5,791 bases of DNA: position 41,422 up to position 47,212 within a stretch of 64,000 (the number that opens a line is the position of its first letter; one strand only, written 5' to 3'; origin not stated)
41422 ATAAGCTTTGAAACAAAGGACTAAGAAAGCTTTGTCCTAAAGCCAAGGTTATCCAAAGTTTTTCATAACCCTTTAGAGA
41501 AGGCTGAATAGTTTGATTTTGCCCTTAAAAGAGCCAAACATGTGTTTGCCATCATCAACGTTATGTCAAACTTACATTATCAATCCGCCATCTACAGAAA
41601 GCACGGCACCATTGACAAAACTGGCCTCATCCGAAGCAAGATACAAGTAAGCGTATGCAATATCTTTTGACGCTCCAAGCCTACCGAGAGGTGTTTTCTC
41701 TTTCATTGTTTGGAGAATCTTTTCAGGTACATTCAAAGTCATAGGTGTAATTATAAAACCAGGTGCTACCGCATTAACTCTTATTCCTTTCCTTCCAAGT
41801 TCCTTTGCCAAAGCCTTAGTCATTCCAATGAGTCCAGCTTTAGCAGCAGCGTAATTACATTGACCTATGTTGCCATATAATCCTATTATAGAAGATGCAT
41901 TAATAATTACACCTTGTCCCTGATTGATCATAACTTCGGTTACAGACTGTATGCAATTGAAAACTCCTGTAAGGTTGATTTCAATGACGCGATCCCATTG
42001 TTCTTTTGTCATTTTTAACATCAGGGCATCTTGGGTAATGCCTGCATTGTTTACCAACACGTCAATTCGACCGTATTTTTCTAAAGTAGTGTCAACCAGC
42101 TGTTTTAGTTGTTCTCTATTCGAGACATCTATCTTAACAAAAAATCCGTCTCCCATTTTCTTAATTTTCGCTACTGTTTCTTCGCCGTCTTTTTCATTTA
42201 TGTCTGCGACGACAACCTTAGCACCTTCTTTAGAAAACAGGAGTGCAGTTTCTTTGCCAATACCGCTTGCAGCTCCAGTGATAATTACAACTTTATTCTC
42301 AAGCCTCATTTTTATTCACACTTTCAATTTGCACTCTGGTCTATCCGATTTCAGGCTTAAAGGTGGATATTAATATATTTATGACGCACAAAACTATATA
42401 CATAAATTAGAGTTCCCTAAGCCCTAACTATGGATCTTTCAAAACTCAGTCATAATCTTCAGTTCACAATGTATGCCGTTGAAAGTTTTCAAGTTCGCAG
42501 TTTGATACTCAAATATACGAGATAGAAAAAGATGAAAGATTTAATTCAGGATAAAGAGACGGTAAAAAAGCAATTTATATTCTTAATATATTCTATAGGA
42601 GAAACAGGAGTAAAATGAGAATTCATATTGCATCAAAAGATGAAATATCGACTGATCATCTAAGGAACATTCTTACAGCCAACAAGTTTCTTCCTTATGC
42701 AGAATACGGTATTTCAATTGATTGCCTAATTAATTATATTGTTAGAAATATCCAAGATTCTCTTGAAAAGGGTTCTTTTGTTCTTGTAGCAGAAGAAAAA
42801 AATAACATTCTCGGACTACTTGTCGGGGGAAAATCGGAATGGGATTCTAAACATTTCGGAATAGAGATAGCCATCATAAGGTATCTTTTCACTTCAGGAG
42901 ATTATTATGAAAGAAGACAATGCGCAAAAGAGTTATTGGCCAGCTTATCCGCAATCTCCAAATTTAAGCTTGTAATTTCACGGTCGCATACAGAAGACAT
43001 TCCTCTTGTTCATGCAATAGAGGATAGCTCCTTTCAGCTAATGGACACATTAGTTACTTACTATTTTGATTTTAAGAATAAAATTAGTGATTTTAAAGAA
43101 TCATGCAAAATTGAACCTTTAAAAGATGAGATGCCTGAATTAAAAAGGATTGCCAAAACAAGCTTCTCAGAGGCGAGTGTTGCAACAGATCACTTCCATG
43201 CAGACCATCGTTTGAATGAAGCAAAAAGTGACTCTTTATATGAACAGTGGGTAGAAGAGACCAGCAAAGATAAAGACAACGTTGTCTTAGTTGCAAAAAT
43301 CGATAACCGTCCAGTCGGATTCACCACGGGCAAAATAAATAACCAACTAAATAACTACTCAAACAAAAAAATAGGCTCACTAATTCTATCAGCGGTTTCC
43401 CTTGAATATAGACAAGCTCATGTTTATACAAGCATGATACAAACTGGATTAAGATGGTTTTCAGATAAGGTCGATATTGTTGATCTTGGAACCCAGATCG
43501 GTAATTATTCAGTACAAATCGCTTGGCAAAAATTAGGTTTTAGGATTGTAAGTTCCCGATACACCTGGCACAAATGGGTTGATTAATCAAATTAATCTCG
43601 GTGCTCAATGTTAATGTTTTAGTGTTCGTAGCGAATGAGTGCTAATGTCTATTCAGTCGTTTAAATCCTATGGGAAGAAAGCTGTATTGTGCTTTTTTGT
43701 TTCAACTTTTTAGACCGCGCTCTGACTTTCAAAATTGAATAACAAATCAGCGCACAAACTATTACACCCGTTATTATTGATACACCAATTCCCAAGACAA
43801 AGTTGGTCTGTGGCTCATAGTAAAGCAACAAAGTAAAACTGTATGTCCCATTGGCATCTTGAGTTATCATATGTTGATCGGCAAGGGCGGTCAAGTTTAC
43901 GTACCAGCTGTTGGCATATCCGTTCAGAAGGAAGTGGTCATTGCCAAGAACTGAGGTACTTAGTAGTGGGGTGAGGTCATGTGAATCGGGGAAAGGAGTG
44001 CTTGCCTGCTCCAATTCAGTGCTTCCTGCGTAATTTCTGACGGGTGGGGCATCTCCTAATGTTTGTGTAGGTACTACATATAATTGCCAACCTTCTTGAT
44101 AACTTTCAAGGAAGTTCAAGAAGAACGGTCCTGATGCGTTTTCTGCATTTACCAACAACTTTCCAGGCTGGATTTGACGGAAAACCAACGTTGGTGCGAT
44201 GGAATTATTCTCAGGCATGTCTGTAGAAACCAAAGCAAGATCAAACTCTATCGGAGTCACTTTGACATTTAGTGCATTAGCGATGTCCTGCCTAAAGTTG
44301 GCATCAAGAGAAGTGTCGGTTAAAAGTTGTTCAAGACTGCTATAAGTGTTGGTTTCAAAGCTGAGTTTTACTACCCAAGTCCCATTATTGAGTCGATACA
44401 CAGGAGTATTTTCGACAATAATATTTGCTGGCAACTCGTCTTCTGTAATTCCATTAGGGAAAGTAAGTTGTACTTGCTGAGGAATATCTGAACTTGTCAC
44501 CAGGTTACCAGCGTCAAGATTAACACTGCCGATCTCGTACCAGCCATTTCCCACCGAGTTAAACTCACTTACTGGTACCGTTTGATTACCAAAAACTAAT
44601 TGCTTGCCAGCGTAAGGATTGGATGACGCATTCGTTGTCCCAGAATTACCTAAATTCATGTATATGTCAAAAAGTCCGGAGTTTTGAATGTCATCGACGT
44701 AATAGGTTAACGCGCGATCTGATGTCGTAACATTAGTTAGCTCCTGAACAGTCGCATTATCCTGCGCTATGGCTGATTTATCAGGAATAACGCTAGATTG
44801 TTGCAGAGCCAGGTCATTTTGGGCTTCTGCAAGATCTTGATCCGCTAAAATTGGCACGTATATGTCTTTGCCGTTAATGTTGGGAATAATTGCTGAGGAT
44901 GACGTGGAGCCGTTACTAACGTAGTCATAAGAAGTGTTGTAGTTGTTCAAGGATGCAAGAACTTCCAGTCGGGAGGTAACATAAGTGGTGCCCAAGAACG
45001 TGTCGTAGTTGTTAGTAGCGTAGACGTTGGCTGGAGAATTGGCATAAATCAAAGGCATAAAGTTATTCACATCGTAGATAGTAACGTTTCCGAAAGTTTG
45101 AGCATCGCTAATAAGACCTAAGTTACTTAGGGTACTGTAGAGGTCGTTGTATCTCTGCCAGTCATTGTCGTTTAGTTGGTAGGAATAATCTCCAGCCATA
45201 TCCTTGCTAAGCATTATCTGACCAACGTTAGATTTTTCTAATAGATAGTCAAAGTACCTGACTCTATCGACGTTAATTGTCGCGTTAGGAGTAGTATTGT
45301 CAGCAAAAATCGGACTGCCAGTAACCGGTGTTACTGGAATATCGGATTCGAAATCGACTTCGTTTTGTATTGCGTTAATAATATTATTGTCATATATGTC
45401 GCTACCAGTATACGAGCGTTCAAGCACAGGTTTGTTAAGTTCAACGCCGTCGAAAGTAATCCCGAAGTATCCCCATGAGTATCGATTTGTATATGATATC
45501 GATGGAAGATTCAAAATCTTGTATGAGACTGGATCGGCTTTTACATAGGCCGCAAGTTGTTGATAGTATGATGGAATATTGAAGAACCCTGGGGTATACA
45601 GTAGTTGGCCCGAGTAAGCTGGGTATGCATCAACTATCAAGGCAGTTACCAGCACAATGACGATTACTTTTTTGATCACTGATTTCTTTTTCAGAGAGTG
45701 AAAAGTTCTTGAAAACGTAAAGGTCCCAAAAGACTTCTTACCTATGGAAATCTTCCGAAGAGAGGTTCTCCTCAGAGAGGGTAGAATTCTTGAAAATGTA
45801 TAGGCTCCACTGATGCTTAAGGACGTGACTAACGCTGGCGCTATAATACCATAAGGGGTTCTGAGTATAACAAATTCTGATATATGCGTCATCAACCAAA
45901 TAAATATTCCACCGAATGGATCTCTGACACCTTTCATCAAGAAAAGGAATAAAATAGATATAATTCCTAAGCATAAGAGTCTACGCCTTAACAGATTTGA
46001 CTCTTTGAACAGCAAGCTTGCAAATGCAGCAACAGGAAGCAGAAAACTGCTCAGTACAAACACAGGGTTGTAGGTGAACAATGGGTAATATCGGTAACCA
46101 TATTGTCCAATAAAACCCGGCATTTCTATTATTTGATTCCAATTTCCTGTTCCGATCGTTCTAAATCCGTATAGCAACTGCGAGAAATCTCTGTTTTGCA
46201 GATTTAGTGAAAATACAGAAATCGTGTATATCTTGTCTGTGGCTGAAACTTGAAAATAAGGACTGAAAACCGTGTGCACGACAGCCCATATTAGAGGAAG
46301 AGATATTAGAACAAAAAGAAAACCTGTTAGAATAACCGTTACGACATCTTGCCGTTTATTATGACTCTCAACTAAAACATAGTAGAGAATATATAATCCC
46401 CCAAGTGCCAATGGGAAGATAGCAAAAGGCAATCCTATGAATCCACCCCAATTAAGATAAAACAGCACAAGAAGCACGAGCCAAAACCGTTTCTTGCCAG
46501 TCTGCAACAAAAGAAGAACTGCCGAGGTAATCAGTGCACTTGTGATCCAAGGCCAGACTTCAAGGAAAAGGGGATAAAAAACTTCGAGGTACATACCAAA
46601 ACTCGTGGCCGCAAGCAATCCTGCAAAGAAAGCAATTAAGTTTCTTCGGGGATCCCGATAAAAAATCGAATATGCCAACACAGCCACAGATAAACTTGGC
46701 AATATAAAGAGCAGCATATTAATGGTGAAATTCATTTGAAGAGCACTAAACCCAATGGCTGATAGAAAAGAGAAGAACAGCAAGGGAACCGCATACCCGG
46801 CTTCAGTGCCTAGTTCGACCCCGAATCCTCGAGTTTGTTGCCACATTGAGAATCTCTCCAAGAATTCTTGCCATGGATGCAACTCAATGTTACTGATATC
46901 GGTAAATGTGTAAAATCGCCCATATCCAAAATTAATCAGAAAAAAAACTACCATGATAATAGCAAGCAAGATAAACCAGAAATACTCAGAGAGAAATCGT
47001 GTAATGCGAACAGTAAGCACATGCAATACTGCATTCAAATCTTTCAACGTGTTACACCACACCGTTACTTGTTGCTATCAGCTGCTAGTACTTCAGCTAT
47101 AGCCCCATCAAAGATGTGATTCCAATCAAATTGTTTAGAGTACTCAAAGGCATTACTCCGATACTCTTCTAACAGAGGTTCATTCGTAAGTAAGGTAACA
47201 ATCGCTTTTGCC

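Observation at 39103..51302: Possible pathway to an N-(3-hydroxybutyryl) amino-deoxysugar on an archaeal surface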

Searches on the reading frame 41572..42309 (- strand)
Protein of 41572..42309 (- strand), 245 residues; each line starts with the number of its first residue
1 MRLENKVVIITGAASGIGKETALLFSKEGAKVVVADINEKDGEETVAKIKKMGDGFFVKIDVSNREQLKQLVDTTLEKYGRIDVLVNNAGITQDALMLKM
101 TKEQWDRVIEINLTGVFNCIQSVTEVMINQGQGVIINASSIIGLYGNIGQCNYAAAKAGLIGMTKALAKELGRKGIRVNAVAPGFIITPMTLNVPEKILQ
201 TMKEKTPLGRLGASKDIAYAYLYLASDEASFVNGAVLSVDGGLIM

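Call 5: search_protein_families(library=pfam, proteins=[window:41572-42309:-], max_evalue=0.001)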
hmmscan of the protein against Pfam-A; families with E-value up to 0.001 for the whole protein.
window:41572-42309:- (245 aa): 5 families
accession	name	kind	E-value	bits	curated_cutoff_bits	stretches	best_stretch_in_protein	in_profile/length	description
PF13561.12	adh_short_C2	-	1.7e-74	250.8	27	1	12-243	1-235/236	Enoyl-(Acyl carrier protein) reductase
PF00106.31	adh_short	-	3.2e-66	223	26.6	1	6-196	1-192/195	short chain dehydrogenase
PF08659.16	KR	-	1.6e-22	80.7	22.6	1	8-182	3-174/180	KR domain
PF23441.1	SDR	-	1.7e-05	24.8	27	1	154-244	164-256/258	SDR-like rossmann domain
PF01370.27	Epimerase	-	6.6e-05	22.9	20.9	1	8-147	1-121/240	NAD dependent epimerase/dehydratase family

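Call 7: search_protein_families(library=ncbifam, proteins=[window:41572-42309:-], max_evalue=0.001)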
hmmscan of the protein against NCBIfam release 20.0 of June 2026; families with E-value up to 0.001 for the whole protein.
window:41572-42309:- (245 aa): 238 families (the best 25 are shown)
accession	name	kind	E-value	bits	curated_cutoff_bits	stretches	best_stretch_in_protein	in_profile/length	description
NF004198.0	PRK05653.1-3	equivalog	3.7e-95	318.1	296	1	3-245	5-248/248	3-oxoacyl-ACP reductase FabG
TIGR01830.1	3oxo_ACP_reduc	equivalog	1.1e-90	303.5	297.75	1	8-243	1-238/239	3-oxoacyl-[acyl-carrier-protein] reductase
NF004197.0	PRK05653.1-1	equivalog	2.1e-82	276.5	332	1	2-245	4-248/249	3-oxoacyl-ACP reductase FabG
NF009466.0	PRK12826.1-2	subfamily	2.1e-78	263.2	222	1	4-244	2-245/248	3-oxoacyl-ACP reductase FabG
NF005559.1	PRK07231.1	subfamily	5.3e-77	258.7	215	1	2-244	1-248/249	glucose 1-dehydrogenase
NF004818.0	PRK06172.1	equivalog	1.9e-75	253.4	336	1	1-244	3-251/253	SDR family oxidoreductase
NF052558.1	MBtsdlDhBudC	equivalog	2.7e-75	253.2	270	1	4-243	2-241/250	meso-2,3-butanediol dehydrogenase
TIGR01829.1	AcAcCoA_reduct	subfamily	2.8e-74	249.8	302.1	1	6-245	1-242/242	acetoacetyl-CoA reductase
NF009464.0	PRK12824.1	subfamily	3.4e-73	246.3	269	1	5-245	2-244/245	3-oxoacyl-ACP reductase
NF004791.0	PRK06138.1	equivalog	8.7e-72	241.4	312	1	1-244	1-250/252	SDR family oxidoreductase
NF004199.0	PRK05653.1-4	equivalog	4.6e-69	232.7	301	1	1-245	1-247/247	3-oxoacyl-ACP reductase FabG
NF006072.0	PRK08217.1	subfamily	7.4e-68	229.1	298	1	1-244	1-252/253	3-ketoacyl-(acyl-carrier-protein) reductase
NF053701.1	CsHdxCHCADhChcB2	equivalog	4.3e-66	222.9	350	1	3-243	1-242/245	cis-4-hydroxycyclohexanecarboxylate dehydrogenase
NF005681.0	PRK07478.1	subfamily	4.5e-65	219.5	267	1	1-243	2-249/254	SDR family oxidoreductase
NF004200.0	PRK05653.1-5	equivalog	2.9e-64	216.9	273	1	5-244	2-242/242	3-oxoacyl-ACP reductase FabG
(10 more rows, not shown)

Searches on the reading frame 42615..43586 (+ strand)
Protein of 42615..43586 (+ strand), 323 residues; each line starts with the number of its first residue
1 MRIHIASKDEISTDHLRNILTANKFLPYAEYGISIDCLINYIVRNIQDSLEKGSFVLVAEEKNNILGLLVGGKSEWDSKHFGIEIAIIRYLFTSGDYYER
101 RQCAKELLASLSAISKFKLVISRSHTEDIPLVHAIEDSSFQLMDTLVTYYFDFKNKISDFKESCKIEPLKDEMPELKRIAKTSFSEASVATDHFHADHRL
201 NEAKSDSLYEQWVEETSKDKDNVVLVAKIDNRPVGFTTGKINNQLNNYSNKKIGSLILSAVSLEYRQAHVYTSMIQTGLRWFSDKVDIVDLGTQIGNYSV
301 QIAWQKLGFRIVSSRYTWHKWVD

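Call 5: search_protein_families(library=pfam, proteins=[window:42615-43586:+], max_evalue=0.001)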
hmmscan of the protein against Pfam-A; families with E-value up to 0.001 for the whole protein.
window:42615-43586:+ (323 aa): 1 family
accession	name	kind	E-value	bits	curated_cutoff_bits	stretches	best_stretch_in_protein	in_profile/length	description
PF00583.31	Acetyltransf_1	-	2.8e-08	34.5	20.7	1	204-309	16-116/116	Acetyltransferase (GNAT) family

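Call 7: search_protein_families(library=ncbifam, proteins=[window:42615-43586:+], max_evalue=0.001)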
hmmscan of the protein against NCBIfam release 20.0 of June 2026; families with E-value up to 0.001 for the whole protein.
window:42615-43586:+ (323 aa): 2 families
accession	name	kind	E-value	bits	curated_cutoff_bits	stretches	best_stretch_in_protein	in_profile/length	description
NF008212.0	PRK10975.1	equivalog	8.8e-12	45.3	219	1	74-316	10-227/232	dTDP-4-amino-4,6-dideoxy-D-galactose acyltransferase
TIGR02382.1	wecD_rffC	equivalog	2.6e-05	23.9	195.1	1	126-316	7-187/191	dTDP-4-amino-4,6-dideoxy-D-galactose acyltransferase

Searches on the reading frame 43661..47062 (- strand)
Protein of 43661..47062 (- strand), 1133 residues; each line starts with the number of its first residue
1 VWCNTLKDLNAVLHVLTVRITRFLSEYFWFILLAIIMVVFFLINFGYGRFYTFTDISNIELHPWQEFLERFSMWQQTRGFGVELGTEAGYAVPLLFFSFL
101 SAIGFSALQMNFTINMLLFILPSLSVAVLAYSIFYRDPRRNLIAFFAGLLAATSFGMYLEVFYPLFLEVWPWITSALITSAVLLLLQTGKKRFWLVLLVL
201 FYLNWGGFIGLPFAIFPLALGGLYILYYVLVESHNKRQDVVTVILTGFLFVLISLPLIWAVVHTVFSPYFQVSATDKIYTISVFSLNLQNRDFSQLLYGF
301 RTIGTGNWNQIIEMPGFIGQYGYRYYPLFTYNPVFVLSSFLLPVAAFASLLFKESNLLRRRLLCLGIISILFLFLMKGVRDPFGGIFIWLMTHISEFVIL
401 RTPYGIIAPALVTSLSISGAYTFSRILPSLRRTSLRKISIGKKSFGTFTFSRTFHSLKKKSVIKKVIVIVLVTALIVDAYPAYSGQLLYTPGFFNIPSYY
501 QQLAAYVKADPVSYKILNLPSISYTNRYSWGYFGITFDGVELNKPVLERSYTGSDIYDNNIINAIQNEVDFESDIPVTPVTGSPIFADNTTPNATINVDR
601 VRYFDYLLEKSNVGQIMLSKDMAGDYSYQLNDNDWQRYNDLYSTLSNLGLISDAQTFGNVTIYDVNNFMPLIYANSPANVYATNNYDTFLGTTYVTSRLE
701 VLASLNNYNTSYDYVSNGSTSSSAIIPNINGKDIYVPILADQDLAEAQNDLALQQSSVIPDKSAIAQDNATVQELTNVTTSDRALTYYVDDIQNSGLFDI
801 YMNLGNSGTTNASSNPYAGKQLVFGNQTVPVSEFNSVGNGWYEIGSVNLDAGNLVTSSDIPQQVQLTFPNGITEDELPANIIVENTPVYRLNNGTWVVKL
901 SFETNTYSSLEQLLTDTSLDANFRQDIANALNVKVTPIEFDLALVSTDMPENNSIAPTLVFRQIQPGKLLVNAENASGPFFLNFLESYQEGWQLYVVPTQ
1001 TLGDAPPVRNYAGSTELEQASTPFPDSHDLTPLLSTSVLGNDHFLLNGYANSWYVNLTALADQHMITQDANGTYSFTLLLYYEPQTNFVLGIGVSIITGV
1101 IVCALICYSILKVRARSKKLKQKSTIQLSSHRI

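Call 5: search_protein_families(library=pfam, proteins=[window:43661-47062:-], max_evalue=0.001)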
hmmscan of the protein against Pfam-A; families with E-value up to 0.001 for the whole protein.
window:43661-47062:- (1133 aa): 1 family
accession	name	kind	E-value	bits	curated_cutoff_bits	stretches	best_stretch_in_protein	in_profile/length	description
PF11847.13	GT-C_AftD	-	2.1e-05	23.1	26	1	459-532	376-445/661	Alpha-(1->3)-arabinofuranosyltransferase, N-terminal GT-C domain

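Call 7: search_protein_families(library=ncbifam, proteins=[window:43661-47062:-], max_evalue=0.001)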
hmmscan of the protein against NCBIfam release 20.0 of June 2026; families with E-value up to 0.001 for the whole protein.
window:43661-47062:- (1133 aa): 0 families
